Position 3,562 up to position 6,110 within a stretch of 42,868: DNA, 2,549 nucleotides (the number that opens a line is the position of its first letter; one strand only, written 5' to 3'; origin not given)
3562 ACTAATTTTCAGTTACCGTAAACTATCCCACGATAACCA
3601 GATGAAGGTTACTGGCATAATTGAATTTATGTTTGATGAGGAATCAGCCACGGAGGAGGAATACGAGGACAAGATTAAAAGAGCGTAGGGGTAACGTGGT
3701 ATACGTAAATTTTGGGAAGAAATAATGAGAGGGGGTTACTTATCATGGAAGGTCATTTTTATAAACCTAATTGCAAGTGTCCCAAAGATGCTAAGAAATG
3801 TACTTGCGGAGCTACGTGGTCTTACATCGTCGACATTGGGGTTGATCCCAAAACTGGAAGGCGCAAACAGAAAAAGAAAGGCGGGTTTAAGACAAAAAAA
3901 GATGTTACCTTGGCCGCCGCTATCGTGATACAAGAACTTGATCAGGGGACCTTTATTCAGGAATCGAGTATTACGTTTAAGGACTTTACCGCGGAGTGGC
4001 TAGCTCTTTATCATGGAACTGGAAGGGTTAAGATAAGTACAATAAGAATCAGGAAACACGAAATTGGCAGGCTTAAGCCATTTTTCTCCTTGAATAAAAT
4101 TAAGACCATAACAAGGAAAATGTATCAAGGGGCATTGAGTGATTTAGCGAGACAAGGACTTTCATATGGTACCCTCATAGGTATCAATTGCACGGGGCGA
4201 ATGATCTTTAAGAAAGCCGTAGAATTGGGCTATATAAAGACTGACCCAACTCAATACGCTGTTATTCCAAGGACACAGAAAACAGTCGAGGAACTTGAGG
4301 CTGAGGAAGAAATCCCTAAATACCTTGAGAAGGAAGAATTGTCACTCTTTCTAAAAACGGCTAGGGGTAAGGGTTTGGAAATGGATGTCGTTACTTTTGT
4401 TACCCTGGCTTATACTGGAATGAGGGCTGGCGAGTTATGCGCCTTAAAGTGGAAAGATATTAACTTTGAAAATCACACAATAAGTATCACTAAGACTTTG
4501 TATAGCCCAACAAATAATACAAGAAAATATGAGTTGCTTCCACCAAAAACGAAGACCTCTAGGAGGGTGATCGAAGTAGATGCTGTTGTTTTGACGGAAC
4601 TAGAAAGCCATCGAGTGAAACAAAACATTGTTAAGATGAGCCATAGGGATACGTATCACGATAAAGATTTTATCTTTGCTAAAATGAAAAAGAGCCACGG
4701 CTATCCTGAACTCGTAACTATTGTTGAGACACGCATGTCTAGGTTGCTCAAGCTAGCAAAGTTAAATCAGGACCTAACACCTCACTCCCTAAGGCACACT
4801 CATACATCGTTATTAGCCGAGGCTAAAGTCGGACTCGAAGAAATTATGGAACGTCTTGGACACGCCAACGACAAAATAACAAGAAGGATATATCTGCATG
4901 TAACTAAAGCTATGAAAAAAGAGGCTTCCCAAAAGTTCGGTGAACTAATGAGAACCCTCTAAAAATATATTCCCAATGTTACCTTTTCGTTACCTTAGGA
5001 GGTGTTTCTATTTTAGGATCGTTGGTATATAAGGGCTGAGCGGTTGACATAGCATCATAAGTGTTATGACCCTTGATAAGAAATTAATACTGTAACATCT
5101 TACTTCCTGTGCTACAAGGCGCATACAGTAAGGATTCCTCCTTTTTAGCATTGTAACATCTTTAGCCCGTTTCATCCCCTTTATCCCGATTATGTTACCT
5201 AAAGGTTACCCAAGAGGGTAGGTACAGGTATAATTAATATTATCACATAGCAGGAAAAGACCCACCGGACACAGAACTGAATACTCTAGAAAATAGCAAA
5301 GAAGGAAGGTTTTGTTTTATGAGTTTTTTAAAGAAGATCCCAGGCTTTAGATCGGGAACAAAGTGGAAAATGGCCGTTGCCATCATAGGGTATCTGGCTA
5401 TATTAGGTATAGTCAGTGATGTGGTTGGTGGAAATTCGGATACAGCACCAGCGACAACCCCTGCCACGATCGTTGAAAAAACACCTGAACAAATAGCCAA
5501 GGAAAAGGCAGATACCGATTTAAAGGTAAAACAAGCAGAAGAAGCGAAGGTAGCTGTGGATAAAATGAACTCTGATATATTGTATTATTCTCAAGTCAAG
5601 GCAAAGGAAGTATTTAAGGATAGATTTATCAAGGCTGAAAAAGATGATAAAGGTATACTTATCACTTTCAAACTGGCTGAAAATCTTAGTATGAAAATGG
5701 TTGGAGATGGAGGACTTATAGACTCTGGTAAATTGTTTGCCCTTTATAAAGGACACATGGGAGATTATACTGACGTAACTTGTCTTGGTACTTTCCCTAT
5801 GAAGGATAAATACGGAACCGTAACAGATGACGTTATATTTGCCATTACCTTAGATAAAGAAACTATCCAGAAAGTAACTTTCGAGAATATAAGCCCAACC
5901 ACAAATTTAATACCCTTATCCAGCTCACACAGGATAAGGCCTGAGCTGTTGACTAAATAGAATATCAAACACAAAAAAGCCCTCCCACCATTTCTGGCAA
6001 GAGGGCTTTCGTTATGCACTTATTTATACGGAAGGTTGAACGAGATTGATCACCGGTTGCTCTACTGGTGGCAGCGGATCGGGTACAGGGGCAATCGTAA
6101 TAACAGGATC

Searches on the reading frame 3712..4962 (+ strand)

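Call 92: search_protein_families(library=phrogs, proteins=[window:3712-4962:+], max_evalue=0.00001)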
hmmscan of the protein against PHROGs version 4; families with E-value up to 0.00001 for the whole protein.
window:3712-4962:+ (416 aa): 5 families
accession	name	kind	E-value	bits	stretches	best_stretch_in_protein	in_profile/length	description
phrog_1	-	integration and excision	2.6e-71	242.7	1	31-413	119-451/611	integrase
phrog_216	-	integration and excision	4.5e-35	122.2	1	163-411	23-238/301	integrase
phrog_7685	-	integration and excision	1.1e-15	58.9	1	314-413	146-239/240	integrase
phrog_26960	-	unknown function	3.1e-14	54.4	1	33-159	15-140/146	-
phrog_23783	-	integration and excision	2.8e-10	41.4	1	35-181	14-150/162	integrase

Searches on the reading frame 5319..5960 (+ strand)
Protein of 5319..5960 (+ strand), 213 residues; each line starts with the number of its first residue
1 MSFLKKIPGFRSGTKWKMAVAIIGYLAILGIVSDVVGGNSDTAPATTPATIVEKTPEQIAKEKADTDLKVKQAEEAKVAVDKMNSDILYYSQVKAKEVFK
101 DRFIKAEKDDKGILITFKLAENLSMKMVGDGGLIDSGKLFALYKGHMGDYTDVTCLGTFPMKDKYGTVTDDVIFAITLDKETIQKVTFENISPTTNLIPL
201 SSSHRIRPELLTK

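Call 92: search_protein_families(library=phrogs, proteins=[window:5319-5960:+], max_evalue=0.00001)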
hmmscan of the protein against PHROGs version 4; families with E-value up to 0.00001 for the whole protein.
window:5319-5960:+ (213 aa): 2 families
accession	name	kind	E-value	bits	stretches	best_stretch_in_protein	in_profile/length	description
phrog_8263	-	unknown function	7.3e-12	46.6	1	15-192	7-177/197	-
phrog_37750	-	unknown function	1.5e-06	28.4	1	3-122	130-252/370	-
